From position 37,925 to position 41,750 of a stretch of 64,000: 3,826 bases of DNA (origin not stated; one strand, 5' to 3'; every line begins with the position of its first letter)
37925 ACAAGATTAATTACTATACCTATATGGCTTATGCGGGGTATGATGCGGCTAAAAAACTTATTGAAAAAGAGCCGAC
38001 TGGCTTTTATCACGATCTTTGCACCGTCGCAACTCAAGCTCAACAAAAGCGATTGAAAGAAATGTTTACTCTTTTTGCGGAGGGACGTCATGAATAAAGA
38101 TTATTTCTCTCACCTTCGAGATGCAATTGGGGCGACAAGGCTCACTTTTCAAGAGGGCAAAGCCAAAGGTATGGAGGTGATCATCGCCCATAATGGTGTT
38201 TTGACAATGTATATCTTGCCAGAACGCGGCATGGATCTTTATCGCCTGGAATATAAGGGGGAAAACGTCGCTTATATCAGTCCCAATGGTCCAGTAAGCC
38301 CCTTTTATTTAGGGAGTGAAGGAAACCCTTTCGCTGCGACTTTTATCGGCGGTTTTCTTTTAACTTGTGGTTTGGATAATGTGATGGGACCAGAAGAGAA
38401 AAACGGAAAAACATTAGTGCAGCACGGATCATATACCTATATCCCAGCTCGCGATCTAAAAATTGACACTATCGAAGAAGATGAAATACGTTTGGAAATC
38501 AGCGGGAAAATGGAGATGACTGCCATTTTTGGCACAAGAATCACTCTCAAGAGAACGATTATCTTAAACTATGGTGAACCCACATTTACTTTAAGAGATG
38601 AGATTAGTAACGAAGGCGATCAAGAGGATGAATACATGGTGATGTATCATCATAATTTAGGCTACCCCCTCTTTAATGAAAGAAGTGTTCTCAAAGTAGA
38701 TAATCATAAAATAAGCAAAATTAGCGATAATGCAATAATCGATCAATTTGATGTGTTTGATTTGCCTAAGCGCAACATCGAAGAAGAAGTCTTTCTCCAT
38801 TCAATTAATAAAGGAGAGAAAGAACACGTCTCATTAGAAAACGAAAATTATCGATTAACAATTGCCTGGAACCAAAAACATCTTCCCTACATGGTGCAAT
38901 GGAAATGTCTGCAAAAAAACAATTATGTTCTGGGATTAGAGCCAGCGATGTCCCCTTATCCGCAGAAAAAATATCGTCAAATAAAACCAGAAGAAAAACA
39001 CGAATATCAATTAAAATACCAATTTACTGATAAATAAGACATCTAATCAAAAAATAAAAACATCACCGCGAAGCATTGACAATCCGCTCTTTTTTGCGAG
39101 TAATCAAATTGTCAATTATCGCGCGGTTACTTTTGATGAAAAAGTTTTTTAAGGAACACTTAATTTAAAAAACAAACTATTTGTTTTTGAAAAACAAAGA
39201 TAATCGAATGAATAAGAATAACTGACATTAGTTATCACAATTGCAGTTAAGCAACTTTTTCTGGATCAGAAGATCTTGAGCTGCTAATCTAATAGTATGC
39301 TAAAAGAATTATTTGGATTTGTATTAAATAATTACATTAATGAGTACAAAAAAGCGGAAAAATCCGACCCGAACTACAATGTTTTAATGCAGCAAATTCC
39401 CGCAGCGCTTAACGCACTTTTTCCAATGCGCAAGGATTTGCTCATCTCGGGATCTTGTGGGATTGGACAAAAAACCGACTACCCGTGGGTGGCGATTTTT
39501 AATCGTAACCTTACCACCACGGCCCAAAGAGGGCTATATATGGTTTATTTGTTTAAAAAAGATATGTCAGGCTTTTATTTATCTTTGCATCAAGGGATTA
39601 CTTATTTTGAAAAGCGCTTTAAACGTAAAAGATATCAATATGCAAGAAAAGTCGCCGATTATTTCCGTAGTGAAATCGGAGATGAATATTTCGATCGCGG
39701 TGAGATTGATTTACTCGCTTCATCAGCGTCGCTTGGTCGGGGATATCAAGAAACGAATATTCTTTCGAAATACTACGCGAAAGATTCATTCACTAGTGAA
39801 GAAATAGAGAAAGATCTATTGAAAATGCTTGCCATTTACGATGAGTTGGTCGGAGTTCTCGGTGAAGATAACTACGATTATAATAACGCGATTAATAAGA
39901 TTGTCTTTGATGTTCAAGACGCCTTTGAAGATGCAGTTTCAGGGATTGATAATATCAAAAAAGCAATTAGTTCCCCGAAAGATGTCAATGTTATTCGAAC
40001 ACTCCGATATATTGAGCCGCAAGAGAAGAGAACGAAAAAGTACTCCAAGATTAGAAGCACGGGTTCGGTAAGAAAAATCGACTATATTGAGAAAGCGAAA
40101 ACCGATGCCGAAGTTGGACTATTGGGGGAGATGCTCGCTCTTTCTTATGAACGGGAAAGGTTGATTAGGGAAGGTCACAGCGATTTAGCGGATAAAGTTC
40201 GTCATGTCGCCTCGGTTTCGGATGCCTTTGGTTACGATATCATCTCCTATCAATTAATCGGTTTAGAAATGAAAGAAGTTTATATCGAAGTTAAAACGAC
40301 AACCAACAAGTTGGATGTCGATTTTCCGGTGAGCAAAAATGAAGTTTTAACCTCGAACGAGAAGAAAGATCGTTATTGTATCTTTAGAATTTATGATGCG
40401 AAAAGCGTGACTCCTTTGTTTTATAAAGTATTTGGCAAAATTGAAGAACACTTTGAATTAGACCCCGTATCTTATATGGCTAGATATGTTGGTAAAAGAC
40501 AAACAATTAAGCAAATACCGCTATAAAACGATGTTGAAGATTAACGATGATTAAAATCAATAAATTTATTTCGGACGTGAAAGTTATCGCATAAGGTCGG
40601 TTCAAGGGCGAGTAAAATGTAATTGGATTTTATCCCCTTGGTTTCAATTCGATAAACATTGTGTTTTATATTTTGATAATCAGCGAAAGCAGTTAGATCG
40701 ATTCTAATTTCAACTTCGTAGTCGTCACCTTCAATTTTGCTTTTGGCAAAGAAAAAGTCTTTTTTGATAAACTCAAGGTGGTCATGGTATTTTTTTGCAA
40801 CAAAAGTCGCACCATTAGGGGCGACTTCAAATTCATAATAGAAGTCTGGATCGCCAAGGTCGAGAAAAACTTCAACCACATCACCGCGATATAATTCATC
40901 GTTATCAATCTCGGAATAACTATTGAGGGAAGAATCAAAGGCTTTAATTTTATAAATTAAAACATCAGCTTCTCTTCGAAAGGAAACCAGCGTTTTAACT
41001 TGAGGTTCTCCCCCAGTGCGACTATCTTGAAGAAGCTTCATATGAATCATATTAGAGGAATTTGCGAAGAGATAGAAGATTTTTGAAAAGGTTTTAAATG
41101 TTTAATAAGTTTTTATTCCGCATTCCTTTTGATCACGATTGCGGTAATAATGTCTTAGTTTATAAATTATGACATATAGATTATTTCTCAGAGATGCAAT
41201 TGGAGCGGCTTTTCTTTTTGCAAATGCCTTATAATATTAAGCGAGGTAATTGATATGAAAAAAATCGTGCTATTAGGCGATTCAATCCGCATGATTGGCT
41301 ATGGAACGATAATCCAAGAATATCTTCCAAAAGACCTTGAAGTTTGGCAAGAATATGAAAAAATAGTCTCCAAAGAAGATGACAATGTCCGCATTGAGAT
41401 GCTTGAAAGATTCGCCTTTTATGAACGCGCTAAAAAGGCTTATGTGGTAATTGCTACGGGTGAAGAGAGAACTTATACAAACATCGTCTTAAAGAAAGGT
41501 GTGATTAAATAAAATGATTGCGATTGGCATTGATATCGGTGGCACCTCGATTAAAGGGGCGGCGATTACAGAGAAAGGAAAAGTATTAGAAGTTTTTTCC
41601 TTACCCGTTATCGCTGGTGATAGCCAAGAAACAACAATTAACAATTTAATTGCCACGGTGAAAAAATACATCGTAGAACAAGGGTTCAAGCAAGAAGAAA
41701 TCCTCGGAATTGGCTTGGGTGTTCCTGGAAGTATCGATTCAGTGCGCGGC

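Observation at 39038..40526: Solitary McrB-N-like (DUF3578) plus DUF3883 gene inserted between sugar operons, a candidate single-protein defence system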

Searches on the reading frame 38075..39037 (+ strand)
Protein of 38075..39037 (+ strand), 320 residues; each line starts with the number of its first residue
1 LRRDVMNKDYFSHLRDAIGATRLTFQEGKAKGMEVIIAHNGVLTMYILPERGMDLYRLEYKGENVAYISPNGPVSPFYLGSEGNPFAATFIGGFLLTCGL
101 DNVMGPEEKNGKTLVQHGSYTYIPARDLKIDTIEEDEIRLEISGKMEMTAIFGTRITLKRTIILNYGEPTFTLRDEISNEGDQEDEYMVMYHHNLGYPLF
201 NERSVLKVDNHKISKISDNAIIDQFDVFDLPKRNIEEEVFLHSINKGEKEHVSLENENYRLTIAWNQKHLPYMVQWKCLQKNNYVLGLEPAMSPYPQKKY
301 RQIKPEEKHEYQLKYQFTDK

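Call 9: search_protein_families(library=pfam, proteins=[window:38075-39037:+], max_evalue=0.001)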
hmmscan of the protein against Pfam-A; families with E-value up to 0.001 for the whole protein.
window:38075-39037:+ (320 aa): 1 family
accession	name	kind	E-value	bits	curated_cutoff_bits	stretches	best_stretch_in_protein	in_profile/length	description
PF14486.12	DUF4432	-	1.6e-69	234.5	32.5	1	31-315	2-302/304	Domain of unknown function (DUF4432)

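Call 29: find_related_loci(query=window:38075-39037:+, collection=genome_contigs, flank=8000)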
Query window:38075-39037:+ (320 aa) in genome_contigs; peptide patterns used: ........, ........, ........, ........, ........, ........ (x = any residue, [..] = any of these).
82 stretches matched a pattern; 2 encode a relative of the query (tblastn E <= 1e-3); 2 distinct loci.
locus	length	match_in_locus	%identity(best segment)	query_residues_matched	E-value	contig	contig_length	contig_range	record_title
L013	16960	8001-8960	66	3-320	3e-148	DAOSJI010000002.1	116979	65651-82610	MAG TPA_asm: Bacilli bacterium isolate AMR_MDS_1679 NODE_165_length_116979_cov_19.436968, whole genome shotgun sequence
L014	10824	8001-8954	31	10-310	3e-46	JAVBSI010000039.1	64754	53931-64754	MAG: Eubacteriales bacterium isolate EPI_MAG_00219 c_000000021256, whole genome shotgun sequence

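Call 33: find_homologous_proteins(query=window:38075-39037:+, max_evalue=1e-60)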
Query window:38075-39037:+ (320 aa): 7 proteins with E <= 1e-60 among 473 candidates.
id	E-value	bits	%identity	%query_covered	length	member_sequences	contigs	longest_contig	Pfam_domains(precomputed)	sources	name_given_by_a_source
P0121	2.8e-213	725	100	98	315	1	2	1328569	PF14486.13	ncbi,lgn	ncbi:MAG: aldose 1-epimerase family protein [Bacilli bacterium]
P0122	5.4e-137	475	61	98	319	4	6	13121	PF14486.13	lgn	-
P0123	1.9e-125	437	65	90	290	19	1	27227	PF14486.13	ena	-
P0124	1.4e-115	404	57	98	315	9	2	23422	PF14486.13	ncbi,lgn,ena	-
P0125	7.4e-111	389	55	98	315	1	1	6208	PF14486.13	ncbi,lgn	-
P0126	2.0e-94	335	47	97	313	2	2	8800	PF14486.13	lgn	-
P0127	2.6e-76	275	61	62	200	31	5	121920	PF14486.13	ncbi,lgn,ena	-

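Call 35: find_encoding_contigs(protein=P0123, flank=8000, max_places=2)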
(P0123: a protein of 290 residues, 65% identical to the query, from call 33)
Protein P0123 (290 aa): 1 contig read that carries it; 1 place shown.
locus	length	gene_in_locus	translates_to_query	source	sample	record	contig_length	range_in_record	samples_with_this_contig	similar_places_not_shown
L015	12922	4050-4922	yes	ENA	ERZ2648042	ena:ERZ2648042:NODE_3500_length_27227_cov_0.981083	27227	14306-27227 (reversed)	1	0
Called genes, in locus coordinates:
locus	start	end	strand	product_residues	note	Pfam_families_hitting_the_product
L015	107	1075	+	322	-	-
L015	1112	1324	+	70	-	-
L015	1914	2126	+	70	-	-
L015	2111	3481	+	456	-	-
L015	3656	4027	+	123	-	PF02687:FtsX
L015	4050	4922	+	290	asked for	PF14486:DUF4432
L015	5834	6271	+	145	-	-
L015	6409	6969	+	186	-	PF00702:Hydrolase, PF08282:Hydrolase_3 (weak)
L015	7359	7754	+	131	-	PF04227:Indigoidine_A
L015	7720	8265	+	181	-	PF04227:Indigoidine_A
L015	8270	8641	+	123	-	PF00440:TetR_N (weak), PF14278:TetR_C_8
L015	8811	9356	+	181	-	PF00465:Fe-ADH, PF13685:Fe-ADH_2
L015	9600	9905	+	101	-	PF25137:ADH_Fe_C (weak)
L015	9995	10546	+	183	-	-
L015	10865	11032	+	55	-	-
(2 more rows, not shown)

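Call 36: find_encoding_contigs(protein=P0124, flank=8000, max_places=2)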
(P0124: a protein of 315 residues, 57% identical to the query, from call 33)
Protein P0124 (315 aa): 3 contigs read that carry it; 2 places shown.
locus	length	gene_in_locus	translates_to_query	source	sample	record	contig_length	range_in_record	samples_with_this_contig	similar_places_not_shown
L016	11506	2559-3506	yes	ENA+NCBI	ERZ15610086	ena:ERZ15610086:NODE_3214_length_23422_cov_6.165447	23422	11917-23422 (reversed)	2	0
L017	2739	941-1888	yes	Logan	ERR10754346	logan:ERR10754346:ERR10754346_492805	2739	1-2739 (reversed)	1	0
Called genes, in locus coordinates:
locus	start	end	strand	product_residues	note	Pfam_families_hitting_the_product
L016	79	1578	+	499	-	PF00370:FGGY_N, PF02782:FGGY_C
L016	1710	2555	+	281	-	PF01116:F_bP_aldolase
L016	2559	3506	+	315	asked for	PF14486:DUF4432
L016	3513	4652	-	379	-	PF16227:DUF4886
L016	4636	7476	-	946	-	-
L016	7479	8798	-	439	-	-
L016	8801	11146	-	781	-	-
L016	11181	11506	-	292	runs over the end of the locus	PF00528:BPD_transp_1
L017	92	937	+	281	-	PF01116:F_bP_aldolase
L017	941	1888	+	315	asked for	PF14486:DUF4432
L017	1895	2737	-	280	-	?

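Call 73: search_protein_families(library=padloc, proteins=[window:38075-39037:+], max_evalue=0.01)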
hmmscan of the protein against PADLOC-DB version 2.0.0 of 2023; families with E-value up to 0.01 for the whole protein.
window:38075-39037:+ (320 aa): 0 families

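Call 75: find_encoding_contigs(protein=P0122, flank=8000, max_places=3)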
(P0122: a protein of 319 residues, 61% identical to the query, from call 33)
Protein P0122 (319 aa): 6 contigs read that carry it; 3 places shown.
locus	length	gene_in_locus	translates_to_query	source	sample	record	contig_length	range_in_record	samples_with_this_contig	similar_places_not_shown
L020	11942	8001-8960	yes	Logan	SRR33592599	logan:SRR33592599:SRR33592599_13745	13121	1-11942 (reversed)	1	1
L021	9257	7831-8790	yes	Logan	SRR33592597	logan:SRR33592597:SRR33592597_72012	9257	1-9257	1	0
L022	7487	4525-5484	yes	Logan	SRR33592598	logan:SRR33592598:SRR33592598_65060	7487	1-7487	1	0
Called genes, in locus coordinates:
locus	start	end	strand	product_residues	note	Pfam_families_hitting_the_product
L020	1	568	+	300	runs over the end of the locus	-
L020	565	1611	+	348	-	PF00005:ABC_tran, PF13304:AAA_21 (faint)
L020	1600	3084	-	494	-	PF22848:ASD1_dom, PF06964:Alpha-L-AF_C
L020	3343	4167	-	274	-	PF10114:PocR, PF00165:HTH_AraC (faint), PF12833:HTH_18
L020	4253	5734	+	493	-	PF00370:FGGY_N, PF02782:FGGY_C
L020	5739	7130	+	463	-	PF02952:Fucose_iso_C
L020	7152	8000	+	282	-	PF01116:F_bP_aldolase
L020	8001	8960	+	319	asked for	PF14486:DUF4432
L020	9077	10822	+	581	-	PF02837:Glyco_hydro_2_N, PF22666:Glyco_hydro_2_N2, PF00703:Glyco_hydro_2 (weak), PF02836:Glyco_hydro_2_C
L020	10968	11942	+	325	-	?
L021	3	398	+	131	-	?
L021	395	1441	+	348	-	PF00005:ABC_tran, PF13304:AAA_21 (faint)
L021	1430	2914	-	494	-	PF22848:ASD1_dom, PF06964:Alpha-L-AF_C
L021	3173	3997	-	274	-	PF10114:PocR, PF00165:HTH_AraC (faint), PF12833:HTH_18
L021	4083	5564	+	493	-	PF00370:FGGY_N, PF02782:FGGY_C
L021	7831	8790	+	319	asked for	PF14486:DUF4432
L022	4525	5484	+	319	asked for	PF14486:DUF4432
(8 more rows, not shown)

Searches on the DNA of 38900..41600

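Call 92: search_rna_families(source=window, start=38900, end=41600, threshold=evalue, max_evalue=1)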
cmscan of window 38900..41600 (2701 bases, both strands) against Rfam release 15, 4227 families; matches with E-value up to 1: 1.
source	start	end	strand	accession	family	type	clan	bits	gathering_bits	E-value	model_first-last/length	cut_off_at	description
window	40782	40870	-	RF02620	BSnc119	Gene; sRNA;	-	23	115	0.36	1-90/90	no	Brucella sRNA 119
